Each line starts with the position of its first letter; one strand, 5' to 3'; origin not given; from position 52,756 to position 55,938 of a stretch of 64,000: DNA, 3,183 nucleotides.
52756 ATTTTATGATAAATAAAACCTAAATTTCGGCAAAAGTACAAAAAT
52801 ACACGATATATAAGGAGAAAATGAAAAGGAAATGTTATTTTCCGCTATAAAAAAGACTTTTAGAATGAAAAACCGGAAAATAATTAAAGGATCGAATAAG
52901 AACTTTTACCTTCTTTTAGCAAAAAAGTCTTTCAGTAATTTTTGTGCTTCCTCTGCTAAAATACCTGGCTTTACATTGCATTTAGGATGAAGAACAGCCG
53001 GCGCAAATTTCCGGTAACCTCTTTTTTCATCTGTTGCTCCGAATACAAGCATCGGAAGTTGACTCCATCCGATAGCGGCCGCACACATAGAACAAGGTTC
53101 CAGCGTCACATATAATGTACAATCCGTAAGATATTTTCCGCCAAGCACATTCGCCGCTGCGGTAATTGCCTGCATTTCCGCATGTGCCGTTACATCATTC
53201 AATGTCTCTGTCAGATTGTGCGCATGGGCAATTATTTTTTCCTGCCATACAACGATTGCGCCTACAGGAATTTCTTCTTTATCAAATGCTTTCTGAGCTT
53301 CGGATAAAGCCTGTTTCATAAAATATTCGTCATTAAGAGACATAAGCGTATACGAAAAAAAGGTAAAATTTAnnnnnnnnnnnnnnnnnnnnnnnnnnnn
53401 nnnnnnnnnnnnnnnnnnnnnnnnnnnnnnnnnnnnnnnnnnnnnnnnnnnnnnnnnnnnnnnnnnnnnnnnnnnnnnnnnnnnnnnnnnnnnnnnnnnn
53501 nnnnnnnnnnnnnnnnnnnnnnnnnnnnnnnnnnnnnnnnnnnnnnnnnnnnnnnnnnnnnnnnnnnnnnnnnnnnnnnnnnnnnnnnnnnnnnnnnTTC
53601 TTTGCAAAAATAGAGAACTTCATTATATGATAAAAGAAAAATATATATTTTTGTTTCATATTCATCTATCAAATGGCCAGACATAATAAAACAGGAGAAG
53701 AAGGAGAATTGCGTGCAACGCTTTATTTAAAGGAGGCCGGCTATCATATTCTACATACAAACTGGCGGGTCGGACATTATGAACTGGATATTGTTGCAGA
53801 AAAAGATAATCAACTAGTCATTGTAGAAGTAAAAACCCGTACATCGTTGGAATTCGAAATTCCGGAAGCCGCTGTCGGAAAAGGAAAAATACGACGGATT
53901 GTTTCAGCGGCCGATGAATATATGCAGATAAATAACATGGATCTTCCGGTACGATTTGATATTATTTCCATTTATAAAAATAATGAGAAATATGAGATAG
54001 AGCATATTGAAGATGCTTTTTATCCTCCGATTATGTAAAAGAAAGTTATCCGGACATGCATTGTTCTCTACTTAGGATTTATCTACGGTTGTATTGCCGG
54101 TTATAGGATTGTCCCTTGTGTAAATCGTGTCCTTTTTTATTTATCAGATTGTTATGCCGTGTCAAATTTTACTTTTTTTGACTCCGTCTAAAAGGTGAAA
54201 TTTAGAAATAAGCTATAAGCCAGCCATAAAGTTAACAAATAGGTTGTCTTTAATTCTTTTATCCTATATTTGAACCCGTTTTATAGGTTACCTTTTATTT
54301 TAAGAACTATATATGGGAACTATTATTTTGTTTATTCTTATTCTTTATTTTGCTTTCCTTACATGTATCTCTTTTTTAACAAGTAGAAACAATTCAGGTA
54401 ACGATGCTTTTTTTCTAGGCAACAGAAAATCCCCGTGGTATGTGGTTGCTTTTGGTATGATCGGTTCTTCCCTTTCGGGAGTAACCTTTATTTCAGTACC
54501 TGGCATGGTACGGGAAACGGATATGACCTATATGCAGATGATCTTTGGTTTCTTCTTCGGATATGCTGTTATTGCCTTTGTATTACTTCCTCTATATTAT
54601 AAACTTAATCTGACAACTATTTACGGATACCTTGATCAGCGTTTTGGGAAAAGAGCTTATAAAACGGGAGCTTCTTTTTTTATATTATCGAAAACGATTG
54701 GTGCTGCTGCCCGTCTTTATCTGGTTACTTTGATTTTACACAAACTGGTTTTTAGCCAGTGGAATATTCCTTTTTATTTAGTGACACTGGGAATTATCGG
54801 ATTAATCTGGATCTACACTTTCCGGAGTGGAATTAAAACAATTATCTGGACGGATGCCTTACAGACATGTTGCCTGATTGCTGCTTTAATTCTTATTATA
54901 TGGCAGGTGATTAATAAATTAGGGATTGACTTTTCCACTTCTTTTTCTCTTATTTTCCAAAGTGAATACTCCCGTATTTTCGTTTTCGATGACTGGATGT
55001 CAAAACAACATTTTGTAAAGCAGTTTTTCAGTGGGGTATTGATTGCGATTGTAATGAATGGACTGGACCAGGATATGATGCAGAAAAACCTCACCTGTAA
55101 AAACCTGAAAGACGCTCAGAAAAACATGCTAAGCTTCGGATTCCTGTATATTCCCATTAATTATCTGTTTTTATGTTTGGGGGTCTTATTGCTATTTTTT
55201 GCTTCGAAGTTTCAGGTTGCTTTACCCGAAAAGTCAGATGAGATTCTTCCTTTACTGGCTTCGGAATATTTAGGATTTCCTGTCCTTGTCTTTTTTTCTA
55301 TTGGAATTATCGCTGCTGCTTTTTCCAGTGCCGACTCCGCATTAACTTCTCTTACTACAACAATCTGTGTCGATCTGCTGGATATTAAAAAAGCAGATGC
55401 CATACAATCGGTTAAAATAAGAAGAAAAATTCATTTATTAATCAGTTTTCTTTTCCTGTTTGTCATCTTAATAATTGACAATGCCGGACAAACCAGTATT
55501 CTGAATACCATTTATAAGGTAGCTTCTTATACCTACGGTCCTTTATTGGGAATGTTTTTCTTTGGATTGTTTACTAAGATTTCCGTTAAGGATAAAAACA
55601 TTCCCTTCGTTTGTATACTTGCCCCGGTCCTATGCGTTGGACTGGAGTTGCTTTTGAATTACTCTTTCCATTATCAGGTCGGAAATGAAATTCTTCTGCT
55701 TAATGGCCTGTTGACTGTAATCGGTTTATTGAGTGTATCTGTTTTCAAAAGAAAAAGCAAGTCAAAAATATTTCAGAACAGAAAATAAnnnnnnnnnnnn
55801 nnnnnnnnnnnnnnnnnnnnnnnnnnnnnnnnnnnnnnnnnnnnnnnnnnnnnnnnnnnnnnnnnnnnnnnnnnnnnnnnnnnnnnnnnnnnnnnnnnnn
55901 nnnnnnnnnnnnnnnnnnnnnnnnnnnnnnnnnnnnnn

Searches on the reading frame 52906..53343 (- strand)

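Call 40: search_protein_families(library=pfam, max_evalue=1, proteins=[window:52906-53343:-])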
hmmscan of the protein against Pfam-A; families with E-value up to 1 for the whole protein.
window:52906-53343:- (145 aa): 8 families
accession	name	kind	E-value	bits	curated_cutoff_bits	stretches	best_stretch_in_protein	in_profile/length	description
PF14437.12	MafB19-deam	-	3.3e-32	111.8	27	1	4-145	2-142/142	MafB19-like deaminase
PF00383.29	dCMP_cyt_deam_1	-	5.7e-29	100.4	25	1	4-102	3-101/102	Cytidine and deoxycytidylate deaminase zinc-binding region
PF14439.12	Bd3614-deam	-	1.6e-06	28.5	38.5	1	33-91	17-74/113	Bd3614-like deaminase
PF18750.7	SNAD4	-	0.00067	20.2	27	1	42-91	23-71/130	Secreted Novel AID/APOBEC-like Deaminase 4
PF08210.17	APOBEC_N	-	0.018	15.5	25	1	49-91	44-85/170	APOBEC-like N-terminal domain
PF18782.7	NAD2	-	0.045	14.3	27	1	49-91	51-94/179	Novel AID APOBEC clade 2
PF18772.7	APOBEC2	-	0.068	13.6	26.8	1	51-91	48-89/175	APOBEC2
PF18778.7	NAD1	-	0.13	12.8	27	1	49-91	46-90/175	Novel AID APOBEC clade 1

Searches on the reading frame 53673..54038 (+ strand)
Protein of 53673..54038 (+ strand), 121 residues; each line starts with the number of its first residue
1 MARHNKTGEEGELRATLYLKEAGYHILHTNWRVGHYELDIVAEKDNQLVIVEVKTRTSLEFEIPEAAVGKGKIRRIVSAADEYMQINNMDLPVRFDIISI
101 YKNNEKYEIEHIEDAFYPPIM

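Call 40: search_protein_families(library=pfam, max_evalue=1, proteins=[window:53673-54038:+])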
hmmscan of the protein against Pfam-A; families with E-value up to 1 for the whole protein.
window:53673-54038:+ (121 aa): 12 families
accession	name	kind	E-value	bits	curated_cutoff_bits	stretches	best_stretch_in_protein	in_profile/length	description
PF02021.23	UPF0102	-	3.7e-25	88.5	23.6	1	11-100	1-80/80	Uncharacterised protein family UPF0102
PF08378.17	NERD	-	3.8e-06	27.8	22.1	1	8-63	2-64/111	Nuclease-related domain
PF18743.7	AHJR-like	-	0.00041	20.3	26.1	1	34-59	41-66/123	REase_AHJR-like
PF04471.18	Mrr_cat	-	0.0035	17.9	21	1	16-83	14-76/115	Restriction endonuclease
PF11645.14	PDDEXK_5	-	0.0051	17.3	26.1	1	5-58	4-55/138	PD-(D/E)XK endonuclease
PF01870.24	Hjc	-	0.0062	16.9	21.1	1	33-80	24-68/93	Archaeal holliday junction resolvase (hjc)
PF20526.3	DUF6741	-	0.011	16.4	27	1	9-105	18-117/129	Domain of unknown function (DUF6741)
PF03749.19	SfsA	-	0.014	15.6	22.8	1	14-60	12-58/138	Sugar fermentation stimulation protein RE domain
PF13635.12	DUF4143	-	0.016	15.4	28.1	1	12-55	117-159/160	Domain of unknown function (DUF4143)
PF18741.7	MTES_1575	-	0.043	14.3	38.2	1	18-54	8-45/96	REase_MTES_1575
PF09002.17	Card1_endonuc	-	0.069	13.2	26.4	1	35-57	45-67/136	Card1-like, endonuclease domain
PF01939.22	NucS_C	-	0.11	12.9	24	1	19-57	15-54/124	Endonuclease NucS C-terminal domain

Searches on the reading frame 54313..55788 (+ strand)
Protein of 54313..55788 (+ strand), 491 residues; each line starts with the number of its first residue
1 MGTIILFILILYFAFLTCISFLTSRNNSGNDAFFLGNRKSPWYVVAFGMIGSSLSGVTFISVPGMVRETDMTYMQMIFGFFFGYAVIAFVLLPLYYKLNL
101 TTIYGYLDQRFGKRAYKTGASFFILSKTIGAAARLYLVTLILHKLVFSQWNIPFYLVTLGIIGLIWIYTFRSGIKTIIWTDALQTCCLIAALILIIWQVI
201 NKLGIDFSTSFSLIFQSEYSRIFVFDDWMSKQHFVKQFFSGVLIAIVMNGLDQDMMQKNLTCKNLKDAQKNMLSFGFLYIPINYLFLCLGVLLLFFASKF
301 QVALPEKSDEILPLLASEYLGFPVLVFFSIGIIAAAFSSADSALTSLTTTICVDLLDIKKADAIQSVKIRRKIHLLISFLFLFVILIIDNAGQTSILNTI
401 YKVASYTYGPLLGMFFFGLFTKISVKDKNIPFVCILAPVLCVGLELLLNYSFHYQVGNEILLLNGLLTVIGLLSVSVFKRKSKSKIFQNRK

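Call 12: find_encoding_contigs(protein=window:54313-55788:+, flank=6000, max_places=10)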
Protein window:54313-55788:+ (491 aa): 3 contigs read that carry it; 2 places shown.
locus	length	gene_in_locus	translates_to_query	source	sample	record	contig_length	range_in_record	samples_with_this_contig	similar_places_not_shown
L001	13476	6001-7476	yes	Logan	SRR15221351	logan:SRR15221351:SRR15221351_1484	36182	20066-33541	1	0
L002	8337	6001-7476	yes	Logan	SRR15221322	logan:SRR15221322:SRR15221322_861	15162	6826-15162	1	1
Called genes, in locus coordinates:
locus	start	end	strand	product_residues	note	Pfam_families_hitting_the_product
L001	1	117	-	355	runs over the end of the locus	PF00180:Iso_dh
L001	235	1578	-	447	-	PF00342:PGI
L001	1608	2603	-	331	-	PF01210:NAD_Gly3P_dh_N, PF03807:F420_oxidored (faint), PF07479:NAD_Gly3P_dh_C, PF20618:GPD_NAD_C_bact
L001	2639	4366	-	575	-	PF01336:tRNA_anti-codon, PF00152:tRNA-synt_2, PF01409:tRNA-synt_2d (faint)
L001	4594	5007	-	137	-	PF00383:dCMP_cyt_deam_1, PF14437:MafB19-deam, PF14439:Bd3614-deam (weak)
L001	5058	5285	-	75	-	-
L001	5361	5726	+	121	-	PF08378:NERD (weak), PF02021:UPF0102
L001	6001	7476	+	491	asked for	PF00474:SSF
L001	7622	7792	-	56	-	-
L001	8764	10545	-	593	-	PF00664:ABC_membrane, PF03193:RsgA_GTPase (weak), PF00005:ABC_tran, PF13304:AAA_21 (faint), PF02463:SMC_N (weak)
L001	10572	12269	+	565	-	PF00282:Pyridoxal_deC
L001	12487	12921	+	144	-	PF00011:HSP20, PF17886:ArsA_HSP20 (weak)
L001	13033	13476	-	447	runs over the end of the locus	PF13541:ChlI, PF00493:MCM (faint), PF01078:Mg_chelatase, PF07728:AAA_5, PF13335:Mg_chelatase_C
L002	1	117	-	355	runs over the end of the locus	PF00180:Iso_dh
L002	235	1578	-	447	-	PF00342:PGI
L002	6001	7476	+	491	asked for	PF00474:SSF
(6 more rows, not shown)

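Call 14: find_related_loci(query=window:54313-55788:+, collection=genome_contigs, flank=6000)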
Query window:54313-55788:+ (491 aa) in genome_contigs; peptide patterns used: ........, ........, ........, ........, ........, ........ (x = any residue, [..] = any of these).
600 stretches matched a pattern (row limit reached: there are more); 597 encode a relative of the query (tblastn E <= 1e-3); the best 80 are kept; 80 distinct loci.
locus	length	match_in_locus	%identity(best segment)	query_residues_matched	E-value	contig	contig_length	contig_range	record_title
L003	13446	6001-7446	65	1-482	0e+0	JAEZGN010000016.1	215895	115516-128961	MAG: Bacteroidetes bacterium isolate OH_CBrB_99 k127_2225960, whole genome shotgun sequence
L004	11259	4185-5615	56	2-481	0e+0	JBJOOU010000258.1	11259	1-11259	MAG: Bacteroidota bacterium isolate watershed3_2019_sw_WHONDRS-S19S_0084_B_bin.11 scaffold_1256825, whole genome shotgun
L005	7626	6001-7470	57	2-491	0e+0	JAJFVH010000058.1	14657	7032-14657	MAG: Bacteroidales bacterium isolate bin.687 k141_2997525, whole genome shotgun sequence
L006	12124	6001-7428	57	2-477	1e-180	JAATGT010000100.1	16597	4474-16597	MAG: Bacteroidales bacterium isolate bin_63 k141_11685916, whole genome shotgun sequence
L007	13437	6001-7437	56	4-482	7e-179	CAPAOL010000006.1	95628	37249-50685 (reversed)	MAG TPA_asm: uncultured Phocaeicola sp. isolate MGBC144851 genome assembly, contig: MGBC144851.6, whole genome shotgun s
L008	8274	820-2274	58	1-485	8e-178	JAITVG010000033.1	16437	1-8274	MAG: Tannerellaceae bacterium isolate TD116_bin28 k119_1326059, whole genome shotgun sequence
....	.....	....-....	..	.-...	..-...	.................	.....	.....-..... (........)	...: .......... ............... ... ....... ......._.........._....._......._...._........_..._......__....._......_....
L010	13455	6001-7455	57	2-486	2e-176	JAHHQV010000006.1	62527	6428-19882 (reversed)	MAG: Phocaeicola sp. isolate MAG013 MAG013_6, whole genome shotgun sequence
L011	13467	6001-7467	54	2-490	3e-175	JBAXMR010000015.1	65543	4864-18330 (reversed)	MAG: Paludibacter sp. isolate ELA458 MAG458_15, whole genome shotgun sequence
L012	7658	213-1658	59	4-485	9e-175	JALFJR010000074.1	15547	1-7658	MAG: Parabacteroides sp. isolate SUG742 k141_364443, whole genome shotgun sequence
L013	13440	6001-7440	55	4-482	3e-173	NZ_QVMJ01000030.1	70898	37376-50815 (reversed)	Bacteroides sp. 519 scaffold30_size70898, whole genome shotgun sequence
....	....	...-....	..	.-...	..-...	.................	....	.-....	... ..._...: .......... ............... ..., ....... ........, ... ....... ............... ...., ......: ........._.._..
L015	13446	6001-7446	57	4-484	2e-171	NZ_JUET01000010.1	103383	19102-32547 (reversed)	Tannerella forsythia strain ATCC 43037 contig010, whole genome shotgun sequence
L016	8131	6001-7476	55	3-491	5e-171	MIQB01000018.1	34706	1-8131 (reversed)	Tannerella sp. oral taxon 808 isolate cell103 Ga0078789_1018, whole genome shotgun sequence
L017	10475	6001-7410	56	5-472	1e-170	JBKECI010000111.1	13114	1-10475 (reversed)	MAG: Paludibacteraceae bacterium isolate VLC_050 k251_4089417, whole genome shotgun sequence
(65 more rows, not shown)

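Call 22: find_homologous_proteins(query=window:54313-55788:+, max_evalue=1e-100)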
Query window:54313-55788:+ (491 aa): 7994 proteins with E <= 1e-100 among 8000 candidates; the best 120 are listed.
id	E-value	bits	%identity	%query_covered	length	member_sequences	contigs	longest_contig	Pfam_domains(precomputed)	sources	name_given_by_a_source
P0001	0.0e+0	1061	100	100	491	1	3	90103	PF00474.24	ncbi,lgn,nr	ncbi:MAG: sodium:solute symporter [Candidatus Azobacteroides sp.]|nr:sodium:solute symporter [Candid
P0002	2.1e-231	787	73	100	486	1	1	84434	PF00474.24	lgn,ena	-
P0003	8.8e-230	781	74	98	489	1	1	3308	PF00474.24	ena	-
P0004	5.9e-227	772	73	98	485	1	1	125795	PF00474.24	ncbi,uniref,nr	ncbi:sodium:solute symporter [Dysgonomonas sp. 511]|uniref:sodium:solute symporter n=1 Tax=Dysgonomo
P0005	3.9e-225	766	72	98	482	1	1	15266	PF00474.24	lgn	-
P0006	1.0e-224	765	72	97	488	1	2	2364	PF00474.24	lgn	-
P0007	3.4e-224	763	73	98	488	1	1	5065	PF00474.24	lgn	-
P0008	1.0e-223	761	72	99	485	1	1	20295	PF00474.24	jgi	-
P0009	4.3e-223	759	74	91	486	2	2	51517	PF00474.24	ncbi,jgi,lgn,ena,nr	ncbi:MAG TPA: sodium:solute symporter [Dysgonomonas sp.]|nr:sodium:solute symporter [Dysgonomonas sp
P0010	3.7e-222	756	71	98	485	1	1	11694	PF00474.24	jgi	-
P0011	2.0e-220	751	70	99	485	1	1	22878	PF00474.24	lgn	-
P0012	4.1e-220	750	72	95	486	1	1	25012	PF00474.24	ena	-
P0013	4.2e-220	750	71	100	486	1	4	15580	PF00474.24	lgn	-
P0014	1.9e-219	747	72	97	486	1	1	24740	PF00474.24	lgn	-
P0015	6.7e-219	746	71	97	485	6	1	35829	PF00474.24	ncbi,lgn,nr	ncbi:MAG: sodium:solute symporter [Bacteroides sp.]|nr:sodium:solute symporter [Bacteroides sp.]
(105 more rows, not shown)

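Call 23: find_encoding_contigs(protein=P0002, flank=6000, max_places=3)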
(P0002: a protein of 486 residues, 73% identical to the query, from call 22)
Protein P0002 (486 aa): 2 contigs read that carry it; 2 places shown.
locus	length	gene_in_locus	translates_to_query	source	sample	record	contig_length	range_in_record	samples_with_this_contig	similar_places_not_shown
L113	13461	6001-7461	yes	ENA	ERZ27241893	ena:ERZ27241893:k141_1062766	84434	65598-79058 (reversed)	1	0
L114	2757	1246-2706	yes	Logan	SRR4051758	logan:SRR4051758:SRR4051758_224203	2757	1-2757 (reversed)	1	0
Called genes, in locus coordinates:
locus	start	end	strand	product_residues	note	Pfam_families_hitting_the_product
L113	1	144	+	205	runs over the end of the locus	PF13505:OMP_b-brl, PF13568:OMP_b-brl_2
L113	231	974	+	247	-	-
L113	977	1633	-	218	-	PF00923:TAL_FSA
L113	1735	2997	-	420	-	PF00999:Na_H_Exchanger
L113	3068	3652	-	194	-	PF02589:LUD_dom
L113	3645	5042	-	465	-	PF02589:LUD_dom, PF13187:Fer4_9 (faint), PF00037:Fer4 (faint), PF12797:Fer4_2 (faint), PF12838:Fer4_7 (weak), PF13183:Fer4_8, PF13237:Fer4_10 (faint), PF13534:Fer4_17 (weak)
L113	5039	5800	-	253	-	PF02754:CCG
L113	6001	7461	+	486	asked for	PF00474:SSF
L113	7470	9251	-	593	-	PF00664:ABC_membrane, PF03193:RsgA_GTPase (faint), PF00005:ABC_tran, PF13304:AAA_21 (faint), PF02463:SMC_N (weak)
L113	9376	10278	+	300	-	PF00892:EamA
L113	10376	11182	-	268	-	PF14321:DUF4382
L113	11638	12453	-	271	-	PF14321:DUF4382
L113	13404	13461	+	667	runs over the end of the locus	PF03169:OPT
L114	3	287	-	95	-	?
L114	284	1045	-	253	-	PF02754:CCG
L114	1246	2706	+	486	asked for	PF00474:SSF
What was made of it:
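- The 1.29 kb is an insertion relative to L113 (call 23).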

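Call 24: find_encoding_contigs(protein=P0004, flank=6000, max_places=3)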
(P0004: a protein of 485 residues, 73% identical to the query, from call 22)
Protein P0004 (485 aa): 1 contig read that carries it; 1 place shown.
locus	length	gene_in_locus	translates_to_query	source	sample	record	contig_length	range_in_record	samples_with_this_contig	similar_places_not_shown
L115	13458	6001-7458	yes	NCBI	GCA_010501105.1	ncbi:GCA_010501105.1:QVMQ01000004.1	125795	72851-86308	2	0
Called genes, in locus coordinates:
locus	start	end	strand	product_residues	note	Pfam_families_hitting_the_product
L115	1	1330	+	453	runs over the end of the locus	PF07690:MFS_1, PF13347:MFS_2 (weak)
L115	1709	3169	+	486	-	PF00309:Sigma54_AID, PF04963:Sigma54_CBD, PF04552:Sigma54_DBD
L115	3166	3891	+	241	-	-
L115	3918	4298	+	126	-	PF01597:GCV_H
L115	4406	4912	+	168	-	PF00731:AIRC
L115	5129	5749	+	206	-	PF13505:OMP_b-brl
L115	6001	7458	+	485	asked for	PF00474:SSF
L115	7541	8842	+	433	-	PF14821:Thr_synth_N, PF00291:PALP, PF24857:THR4_C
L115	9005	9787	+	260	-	PF13505:OMP_b-brl, PF13568:OMP_b-brl_2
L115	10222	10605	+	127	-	PF19762:DUF6249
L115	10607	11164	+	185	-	PF04542:Sigma70_r2, PF08281:Sigma70_r4_2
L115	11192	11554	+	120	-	-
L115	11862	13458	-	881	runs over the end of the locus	PF22666:Glyco_hydro_2_N2, PF00703:Glyco_hydro_2, PF02836:Glyco_hydro_2_C, PF18368:Ig_GlcNase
